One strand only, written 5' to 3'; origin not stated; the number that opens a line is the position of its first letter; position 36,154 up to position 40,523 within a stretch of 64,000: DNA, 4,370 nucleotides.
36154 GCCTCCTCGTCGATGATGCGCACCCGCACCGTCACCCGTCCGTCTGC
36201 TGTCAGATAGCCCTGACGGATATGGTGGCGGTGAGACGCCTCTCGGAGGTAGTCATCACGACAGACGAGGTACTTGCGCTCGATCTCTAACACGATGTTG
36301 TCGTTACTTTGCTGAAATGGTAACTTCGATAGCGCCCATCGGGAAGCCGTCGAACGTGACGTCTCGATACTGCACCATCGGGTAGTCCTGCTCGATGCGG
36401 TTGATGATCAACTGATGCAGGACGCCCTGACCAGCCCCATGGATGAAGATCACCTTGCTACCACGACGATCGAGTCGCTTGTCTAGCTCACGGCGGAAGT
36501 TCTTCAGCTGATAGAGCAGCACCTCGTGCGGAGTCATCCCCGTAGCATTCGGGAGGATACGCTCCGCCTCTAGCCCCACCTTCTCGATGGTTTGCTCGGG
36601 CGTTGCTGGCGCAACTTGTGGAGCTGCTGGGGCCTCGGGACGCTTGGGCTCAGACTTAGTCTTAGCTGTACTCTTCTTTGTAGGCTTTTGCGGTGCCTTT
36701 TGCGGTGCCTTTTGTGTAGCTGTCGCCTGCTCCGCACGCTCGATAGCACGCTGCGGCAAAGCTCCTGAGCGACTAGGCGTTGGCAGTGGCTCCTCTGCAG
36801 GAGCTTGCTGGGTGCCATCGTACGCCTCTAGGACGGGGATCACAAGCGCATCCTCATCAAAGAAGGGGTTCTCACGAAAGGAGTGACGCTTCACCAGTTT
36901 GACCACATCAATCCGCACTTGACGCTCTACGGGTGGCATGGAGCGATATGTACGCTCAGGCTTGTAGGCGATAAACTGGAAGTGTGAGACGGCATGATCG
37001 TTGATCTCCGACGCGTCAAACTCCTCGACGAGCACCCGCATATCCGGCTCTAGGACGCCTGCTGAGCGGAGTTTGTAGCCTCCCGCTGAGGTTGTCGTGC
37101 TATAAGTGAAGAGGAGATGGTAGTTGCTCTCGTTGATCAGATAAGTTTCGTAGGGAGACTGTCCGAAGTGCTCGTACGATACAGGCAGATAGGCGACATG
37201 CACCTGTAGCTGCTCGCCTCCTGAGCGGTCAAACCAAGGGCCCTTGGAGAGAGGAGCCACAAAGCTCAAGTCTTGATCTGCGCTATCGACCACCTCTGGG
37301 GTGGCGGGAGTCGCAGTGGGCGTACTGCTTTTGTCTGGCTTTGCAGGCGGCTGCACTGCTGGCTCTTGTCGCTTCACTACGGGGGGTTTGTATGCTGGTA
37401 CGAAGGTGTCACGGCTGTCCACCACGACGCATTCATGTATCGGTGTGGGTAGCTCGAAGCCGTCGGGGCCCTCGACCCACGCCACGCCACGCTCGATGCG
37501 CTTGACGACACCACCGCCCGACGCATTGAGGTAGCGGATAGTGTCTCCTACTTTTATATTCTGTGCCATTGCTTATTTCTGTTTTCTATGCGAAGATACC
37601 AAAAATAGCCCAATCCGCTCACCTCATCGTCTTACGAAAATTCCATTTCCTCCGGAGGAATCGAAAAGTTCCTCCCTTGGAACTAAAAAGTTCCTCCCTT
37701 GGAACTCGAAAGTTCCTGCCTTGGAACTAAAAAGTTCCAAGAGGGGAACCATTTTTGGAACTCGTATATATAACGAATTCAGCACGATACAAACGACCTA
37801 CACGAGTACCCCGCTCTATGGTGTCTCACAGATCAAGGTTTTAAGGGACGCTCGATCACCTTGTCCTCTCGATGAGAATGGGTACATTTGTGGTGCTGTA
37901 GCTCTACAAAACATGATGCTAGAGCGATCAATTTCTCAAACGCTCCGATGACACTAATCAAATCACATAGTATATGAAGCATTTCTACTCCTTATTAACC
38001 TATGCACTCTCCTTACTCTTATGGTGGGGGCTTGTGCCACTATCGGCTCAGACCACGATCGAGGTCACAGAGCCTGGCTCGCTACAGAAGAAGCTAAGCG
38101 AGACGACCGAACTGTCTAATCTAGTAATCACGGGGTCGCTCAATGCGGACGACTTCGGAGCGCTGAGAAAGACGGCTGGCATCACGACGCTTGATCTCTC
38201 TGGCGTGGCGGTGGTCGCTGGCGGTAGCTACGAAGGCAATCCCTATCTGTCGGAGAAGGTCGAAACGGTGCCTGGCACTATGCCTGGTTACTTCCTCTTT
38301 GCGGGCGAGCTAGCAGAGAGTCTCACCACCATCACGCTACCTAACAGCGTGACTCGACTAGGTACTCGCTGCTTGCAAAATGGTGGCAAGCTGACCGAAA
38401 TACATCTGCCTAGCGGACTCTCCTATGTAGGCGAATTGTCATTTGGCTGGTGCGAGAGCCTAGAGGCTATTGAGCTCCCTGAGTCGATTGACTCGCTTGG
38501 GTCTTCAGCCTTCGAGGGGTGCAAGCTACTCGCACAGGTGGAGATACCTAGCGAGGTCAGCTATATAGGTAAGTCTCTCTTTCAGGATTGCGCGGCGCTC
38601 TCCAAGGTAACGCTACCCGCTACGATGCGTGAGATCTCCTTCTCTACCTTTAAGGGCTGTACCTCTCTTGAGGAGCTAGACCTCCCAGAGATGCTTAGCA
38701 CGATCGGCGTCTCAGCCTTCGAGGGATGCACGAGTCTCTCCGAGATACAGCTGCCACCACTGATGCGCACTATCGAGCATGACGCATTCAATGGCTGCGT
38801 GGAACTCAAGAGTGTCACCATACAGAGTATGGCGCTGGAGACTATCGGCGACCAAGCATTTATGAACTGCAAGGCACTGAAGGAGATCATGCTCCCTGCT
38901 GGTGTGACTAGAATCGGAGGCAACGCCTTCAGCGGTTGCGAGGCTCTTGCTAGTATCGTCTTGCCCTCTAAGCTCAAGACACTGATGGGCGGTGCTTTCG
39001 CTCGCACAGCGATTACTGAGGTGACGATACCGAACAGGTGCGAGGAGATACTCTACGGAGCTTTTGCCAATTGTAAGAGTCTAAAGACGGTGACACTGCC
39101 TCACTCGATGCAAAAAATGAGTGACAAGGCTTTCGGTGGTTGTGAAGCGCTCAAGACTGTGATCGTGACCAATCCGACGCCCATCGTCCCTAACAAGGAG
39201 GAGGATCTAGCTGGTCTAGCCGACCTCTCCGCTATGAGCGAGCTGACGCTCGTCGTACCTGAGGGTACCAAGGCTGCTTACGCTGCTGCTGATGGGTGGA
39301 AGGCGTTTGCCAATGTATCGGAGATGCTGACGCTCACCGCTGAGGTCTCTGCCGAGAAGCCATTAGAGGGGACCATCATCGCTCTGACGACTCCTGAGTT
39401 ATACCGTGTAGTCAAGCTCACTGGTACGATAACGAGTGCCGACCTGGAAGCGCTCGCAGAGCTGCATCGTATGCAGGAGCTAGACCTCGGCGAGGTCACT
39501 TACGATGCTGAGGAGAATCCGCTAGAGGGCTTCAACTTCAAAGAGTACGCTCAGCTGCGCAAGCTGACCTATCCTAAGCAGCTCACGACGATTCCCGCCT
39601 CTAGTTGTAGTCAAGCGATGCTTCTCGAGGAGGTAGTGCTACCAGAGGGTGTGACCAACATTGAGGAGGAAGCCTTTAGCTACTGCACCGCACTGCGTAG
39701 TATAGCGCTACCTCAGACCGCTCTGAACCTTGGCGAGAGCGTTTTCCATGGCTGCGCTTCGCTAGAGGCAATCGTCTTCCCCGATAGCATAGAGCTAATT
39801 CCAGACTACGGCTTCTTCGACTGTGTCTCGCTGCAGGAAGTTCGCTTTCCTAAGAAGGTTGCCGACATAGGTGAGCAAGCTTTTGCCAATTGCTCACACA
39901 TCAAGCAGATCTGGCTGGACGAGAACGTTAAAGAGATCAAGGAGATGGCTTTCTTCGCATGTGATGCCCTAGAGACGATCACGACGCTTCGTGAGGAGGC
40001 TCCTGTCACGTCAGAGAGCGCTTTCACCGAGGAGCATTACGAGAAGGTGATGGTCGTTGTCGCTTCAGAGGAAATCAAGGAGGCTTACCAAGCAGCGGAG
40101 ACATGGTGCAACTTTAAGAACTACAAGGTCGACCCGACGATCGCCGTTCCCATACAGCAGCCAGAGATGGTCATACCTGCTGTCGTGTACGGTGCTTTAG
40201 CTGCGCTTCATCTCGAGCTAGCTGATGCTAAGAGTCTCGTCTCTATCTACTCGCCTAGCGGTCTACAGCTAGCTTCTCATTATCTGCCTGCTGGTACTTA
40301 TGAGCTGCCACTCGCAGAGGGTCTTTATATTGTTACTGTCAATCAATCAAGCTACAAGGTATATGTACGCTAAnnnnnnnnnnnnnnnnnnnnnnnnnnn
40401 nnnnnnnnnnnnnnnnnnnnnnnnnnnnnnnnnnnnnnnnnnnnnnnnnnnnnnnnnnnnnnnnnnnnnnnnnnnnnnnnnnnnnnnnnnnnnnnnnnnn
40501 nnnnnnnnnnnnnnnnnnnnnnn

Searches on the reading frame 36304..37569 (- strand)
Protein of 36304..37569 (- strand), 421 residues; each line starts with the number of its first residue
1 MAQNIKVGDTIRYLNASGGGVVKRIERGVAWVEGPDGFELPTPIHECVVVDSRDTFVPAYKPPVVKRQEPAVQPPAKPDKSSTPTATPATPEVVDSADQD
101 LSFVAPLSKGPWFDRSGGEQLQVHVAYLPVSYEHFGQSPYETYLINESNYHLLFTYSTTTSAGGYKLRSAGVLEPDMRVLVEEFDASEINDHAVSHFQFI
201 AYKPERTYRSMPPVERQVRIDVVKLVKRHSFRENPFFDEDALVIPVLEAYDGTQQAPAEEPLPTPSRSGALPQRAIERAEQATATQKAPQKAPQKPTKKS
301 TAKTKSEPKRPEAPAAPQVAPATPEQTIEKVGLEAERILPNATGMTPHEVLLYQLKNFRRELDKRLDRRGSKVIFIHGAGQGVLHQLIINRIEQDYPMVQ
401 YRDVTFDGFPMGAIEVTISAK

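Call 71: search_protein_families(library=pfam, proteins=[window:36304-37569:-], max_evalue=0.001)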
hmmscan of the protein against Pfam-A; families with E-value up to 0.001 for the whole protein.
window:36304-37569:- (421 aa): 1 family
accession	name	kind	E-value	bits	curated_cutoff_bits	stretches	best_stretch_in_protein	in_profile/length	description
PF09640.15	DUF2027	-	1.2e-38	132.5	25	1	121-251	1-130/156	Domain of unknown function (DUF2027)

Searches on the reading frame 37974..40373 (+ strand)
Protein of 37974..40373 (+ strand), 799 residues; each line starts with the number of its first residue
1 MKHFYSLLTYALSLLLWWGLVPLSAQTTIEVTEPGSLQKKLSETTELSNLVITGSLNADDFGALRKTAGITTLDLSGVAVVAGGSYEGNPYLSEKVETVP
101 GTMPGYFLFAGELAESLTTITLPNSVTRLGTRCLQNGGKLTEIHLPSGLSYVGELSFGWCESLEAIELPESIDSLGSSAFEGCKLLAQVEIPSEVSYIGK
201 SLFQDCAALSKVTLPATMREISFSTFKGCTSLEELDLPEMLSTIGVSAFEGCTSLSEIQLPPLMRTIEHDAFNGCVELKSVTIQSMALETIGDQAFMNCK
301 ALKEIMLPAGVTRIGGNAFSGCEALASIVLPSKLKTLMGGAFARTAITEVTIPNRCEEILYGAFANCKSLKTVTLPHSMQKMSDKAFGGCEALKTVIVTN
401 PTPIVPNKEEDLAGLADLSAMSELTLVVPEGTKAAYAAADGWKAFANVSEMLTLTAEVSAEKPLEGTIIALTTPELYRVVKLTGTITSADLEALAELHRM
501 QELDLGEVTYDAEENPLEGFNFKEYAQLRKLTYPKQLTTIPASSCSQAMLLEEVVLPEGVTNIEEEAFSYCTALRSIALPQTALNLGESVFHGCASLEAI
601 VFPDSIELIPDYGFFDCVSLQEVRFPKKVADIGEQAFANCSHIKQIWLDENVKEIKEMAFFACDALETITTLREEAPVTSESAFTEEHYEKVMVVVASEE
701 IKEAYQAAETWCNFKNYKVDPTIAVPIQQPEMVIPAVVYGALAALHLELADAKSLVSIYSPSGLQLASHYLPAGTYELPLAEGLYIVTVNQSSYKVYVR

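Call 71: search_protein_families(library=pfam, proteins=[window:37974-40373:+], max_evalue=0.001)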
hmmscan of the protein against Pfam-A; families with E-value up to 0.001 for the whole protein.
window:37974-40373:+ (799 aa): 3 families
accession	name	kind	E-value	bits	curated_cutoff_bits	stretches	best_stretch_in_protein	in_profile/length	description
PF13306.12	LRR_5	-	1.8e-133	438.8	27.7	5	220-344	2-122/127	BspA type Leucine rich repeat region (6 copies)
PF13855.12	LRR_8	-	1.2e-16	60.7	27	0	277-330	2-56/61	Leucine rich repeat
PF23952.1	LRR_EndoS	-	1e-12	48.7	27.9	0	115-191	36-113/116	Endo-beta-N-acetylglucosaminidase EndoS LRR domain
